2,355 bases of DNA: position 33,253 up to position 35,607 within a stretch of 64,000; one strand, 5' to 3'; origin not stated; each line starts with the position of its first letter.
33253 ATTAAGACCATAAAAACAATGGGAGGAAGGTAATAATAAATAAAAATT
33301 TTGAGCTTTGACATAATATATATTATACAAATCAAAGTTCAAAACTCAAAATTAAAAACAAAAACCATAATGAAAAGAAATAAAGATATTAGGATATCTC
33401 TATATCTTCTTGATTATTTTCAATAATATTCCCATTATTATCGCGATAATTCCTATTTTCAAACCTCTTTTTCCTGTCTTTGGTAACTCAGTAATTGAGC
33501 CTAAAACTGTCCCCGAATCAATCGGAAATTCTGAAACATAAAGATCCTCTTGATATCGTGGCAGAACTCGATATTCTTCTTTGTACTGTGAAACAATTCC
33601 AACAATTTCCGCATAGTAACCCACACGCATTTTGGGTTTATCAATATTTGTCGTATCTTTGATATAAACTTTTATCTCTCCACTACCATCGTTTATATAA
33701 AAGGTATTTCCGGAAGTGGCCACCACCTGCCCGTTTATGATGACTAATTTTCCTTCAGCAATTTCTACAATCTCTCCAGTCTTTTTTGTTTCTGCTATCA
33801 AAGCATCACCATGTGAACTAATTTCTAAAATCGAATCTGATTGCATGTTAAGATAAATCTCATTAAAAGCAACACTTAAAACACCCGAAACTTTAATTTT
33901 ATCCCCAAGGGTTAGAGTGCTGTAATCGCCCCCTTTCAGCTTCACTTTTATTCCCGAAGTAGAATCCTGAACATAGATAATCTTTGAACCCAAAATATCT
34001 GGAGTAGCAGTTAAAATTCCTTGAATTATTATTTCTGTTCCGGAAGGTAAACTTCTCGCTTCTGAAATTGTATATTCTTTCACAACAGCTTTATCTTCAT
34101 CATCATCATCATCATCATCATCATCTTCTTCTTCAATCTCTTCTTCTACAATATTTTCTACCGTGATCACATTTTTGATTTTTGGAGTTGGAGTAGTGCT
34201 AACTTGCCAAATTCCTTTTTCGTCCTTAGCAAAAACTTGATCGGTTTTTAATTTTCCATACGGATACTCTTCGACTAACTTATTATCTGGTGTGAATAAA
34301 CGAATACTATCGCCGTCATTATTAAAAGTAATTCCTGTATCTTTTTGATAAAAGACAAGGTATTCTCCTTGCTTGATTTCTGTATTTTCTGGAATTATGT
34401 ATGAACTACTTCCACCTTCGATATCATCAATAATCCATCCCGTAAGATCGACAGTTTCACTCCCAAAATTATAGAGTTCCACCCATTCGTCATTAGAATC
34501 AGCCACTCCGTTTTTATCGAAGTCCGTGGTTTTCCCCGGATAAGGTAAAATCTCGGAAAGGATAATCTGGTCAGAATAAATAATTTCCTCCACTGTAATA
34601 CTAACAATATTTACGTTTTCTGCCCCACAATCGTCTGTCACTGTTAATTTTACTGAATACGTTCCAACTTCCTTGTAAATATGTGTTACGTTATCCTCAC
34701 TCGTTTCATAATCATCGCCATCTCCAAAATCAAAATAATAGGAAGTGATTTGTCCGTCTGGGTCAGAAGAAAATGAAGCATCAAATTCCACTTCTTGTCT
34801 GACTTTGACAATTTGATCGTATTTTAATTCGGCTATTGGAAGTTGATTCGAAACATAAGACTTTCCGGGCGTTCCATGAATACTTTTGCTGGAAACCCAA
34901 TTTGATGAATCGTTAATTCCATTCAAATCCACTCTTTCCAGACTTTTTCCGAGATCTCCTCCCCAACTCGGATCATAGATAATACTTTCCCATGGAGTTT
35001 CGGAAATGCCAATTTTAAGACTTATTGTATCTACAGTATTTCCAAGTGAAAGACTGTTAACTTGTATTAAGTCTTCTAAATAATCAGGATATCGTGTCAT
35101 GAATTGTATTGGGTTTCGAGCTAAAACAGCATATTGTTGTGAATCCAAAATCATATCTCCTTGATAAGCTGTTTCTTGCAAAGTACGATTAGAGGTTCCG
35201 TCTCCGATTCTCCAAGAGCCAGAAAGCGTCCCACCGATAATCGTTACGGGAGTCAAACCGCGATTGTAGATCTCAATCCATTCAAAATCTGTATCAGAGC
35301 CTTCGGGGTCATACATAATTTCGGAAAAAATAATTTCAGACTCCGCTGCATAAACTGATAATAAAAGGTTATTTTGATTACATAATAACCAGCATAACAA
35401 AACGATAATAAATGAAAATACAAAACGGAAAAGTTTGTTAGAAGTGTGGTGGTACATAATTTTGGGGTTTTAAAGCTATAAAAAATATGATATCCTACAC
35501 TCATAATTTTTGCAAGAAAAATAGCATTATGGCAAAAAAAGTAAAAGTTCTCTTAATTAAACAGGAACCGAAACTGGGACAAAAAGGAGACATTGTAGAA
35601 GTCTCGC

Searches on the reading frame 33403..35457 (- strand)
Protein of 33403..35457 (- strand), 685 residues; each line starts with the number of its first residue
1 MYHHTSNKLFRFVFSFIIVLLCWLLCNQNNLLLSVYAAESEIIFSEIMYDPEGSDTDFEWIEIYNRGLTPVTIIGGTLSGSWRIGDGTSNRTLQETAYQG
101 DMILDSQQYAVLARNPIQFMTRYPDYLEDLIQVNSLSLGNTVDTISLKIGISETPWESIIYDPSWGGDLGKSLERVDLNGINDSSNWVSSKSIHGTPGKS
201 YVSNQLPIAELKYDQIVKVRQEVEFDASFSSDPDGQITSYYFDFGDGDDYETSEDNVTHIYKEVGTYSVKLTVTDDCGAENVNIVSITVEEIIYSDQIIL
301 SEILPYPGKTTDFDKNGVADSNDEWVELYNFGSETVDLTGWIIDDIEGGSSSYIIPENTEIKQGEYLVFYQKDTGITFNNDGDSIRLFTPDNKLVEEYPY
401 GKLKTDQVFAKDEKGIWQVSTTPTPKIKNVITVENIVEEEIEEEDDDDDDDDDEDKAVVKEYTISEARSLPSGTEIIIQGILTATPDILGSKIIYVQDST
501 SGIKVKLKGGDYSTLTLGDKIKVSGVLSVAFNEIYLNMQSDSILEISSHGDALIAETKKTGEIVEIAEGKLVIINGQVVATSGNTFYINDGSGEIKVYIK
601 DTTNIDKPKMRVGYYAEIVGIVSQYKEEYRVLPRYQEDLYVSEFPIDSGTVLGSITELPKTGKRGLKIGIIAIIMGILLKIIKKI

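Call 47: search_protein_families(library=pfam, proteins=[window:33403-35457:-], max_evalue=0.0001)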
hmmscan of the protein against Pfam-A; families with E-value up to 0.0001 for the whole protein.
window:33403-35457:- (685 aa): 6 families
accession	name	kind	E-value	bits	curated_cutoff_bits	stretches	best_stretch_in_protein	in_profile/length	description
PF00932.25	LTD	-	5.3e-27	94.8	34.3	2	297-401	7-108/109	Lamin Tail Domain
PF18911.6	PKD_4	-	1.7e-25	89.3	27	1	204-289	1-85/85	PKD domain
PF00801.26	PKD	-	5.4e-17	62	23.5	1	215-283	9-75/80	PKD domain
PF18942.5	DUF5689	-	6.4e-08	33.2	28.6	1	460-638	11-216/217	Family of unknown function (DUF5689)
PF01336.31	tRNA_anti-codon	-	4.7e-07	30.1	27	0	572-631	1-67/75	OB-fold nucleic acid binding domain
PF22352.2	K319L-like_PKD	-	5.3e-07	30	27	1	214-289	4-84/84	K319L-like, PKD domain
